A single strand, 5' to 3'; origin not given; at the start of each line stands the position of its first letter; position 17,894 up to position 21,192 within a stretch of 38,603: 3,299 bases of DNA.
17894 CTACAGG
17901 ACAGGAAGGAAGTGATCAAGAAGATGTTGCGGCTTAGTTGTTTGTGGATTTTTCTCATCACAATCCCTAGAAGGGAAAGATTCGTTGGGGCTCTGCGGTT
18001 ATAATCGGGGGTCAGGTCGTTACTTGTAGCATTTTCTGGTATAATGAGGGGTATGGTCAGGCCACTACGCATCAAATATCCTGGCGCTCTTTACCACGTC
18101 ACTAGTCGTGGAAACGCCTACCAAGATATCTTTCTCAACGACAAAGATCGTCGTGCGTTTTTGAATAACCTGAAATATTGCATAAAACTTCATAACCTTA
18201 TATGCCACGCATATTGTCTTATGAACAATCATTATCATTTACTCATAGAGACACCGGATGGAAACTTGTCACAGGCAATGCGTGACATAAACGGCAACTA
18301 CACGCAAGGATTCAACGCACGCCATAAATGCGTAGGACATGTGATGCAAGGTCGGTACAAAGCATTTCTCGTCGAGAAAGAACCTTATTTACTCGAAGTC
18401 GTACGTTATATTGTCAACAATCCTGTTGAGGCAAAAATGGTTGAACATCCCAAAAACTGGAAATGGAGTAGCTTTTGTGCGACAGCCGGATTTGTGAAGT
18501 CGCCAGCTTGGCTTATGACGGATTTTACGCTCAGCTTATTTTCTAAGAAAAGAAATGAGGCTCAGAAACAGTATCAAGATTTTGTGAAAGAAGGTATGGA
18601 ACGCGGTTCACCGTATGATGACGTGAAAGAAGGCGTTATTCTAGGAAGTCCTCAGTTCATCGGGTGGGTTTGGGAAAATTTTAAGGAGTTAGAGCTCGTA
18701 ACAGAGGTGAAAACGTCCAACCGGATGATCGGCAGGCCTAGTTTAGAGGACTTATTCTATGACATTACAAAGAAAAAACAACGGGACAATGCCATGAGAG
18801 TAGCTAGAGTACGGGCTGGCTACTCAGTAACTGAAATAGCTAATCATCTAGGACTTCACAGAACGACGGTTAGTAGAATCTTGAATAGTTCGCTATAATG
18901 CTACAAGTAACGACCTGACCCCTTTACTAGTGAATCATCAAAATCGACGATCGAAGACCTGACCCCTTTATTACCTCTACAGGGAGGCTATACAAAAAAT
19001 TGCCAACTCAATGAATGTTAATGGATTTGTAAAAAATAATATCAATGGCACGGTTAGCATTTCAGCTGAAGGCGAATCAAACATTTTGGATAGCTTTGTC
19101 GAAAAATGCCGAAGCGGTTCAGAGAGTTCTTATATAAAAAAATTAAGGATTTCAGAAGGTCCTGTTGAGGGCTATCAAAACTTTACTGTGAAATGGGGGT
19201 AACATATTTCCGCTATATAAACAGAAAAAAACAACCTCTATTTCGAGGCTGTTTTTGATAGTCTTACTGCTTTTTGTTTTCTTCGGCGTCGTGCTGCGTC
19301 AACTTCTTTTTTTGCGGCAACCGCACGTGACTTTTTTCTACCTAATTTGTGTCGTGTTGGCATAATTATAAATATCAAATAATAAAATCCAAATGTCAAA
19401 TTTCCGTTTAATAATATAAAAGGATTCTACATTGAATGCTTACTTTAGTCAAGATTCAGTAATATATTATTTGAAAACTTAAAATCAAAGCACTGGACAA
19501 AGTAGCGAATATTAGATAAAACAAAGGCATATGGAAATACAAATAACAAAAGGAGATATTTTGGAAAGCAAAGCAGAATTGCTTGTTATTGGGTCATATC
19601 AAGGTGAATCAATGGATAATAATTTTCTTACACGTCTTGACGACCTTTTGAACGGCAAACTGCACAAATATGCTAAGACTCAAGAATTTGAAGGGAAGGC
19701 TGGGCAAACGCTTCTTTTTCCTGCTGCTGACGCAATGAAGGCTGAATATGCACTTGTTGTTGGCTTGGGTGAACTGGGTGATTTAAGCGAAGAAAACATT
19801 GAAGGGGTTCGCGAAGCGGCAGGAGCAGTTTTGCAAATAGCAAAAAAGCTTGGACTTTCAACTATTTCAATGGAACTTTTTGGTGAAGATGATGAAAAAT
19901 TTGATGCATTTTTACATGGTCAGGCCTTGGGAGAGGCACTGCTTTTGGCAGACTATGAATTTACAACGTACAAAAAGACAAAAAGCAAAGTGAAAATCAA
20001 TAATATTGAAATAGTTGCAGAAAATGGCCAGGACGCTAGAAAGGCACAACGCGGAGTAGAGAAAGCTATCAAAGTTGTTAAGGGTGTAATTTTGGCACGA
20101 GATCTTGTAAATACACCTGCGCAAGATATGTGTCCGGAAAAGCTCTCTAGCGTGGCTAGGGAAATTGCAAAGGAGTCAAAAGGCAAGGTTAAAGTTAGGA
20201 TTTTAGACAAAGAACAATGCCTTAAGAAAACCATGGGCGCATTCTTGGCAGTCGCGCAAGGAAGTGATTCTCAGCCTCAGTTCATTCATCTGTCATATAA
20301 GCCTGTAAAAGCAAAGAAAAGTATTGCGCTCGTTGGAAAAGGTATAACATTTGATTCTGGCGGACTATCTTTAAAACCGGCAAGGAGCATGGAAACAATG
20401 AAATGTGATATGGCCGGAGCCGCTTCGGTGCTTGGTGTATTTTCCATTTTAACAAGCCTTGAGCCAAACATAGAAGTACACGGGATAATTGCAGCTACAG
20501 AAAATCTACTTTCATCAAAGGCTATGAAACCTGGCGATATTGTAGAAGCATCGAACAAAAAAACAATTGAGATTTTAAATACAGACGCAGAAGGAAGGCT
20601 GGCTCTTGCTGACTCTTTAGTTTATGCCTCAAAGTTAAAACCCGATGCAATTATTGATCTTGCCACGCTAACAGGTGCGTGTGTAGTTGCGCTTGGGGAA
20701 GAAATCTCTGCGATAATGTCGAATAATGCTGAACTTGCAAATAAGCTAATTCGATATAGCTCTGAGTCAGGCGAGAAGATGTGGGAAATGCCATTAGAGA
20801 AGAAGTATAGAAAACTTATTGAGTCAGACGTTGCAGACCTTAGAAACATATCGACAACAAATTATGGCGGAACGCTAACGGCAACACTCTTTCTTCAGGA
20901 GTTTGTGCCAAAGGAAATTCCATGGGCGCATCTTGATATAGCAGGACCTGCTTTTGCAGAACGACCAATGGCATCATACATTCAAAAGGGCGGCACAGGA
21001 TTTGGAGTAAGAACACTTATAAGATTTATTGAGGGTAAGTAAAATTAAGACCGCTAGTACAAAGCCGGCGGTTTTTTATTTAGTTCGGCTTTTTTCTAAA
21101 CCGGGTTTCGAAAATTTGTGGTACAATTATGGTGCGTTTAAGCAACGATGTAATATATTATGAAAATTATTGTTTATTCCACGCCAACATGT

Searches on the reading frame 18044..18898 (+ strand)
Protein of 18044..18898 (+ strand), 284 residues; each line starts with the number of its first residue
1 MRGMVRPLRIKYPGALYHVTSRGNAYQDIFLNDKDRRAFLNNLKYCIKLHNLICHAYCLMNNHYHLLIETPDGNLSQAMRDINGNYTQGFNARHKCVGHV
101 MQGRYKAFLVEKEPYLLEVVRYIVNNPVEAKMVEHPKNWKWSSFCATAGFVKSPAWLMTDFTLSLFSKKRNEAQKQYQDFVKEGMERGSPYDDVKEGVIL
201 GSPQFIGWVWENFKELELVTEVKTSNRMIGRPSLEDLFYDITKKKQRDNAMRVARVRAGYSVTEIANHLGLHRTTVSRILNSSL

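Call 84: search_protein_families(library=pfam, proteins=[window:18044-18898:+], max_evalue=0.001)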
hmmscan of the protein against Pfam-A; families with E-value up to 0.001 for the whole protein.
window:18044-18898:+ (284 aa): 7 families
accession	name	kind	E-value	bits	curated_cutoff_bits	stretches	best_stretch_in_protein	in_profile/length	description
PF01797.21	Y1_Tnp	-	6e-10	39.7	23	1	17-126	7-121/121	Transposase IS200 like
PF09339.16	HTH_IclR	-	8.7e-05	22.7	22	1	257-282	16-41/52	IclR helix-turn-helix domain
PF13936.12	HTH_38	-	0.00013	22.1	27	1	256-279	17-40/44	Helix-turn-helix domain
PF13384.12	HTH_23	-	0.00015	21.9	24.6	1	254-281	12-39/50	Homeodomain-like domain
PF13560.12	HTH_31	-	0.00024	21.8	27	1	252-281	7-36/64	Helix-turn-helix domain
PF13542.12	HTH_Tnp_ISL3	-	0.00041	20.2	27.4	1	253-281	21-48/51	Helix-turn-helix domain of transposase family ISL3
PF13545.12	HTH_Crp_2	-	0.00047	20.5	27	1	255-281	18-44/70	Crp-like helix-turn-helix domain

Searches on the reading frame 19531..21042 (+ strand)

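Call 84: search_protein_families(library=pfam, proteins=[window:19531-21042:+], max_evalue=0.001)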
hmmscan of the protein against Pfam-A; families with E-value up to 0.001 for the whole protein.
window:19531-21042:+ (503 aa): 2 families
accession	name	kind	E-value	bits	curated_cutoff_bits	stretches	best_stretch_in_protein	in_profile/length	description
PF00883.26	Peptidase_M17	-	8e-125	416.7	25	1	188-497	2-310/310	Cytosol aminopeptidase family, catalytic domain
PF02789.23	Peptidase_M17_N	-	6.6e-21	75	23.4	1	19-151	1-129/129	Cytosol aminopeptidase family, N-terminal domain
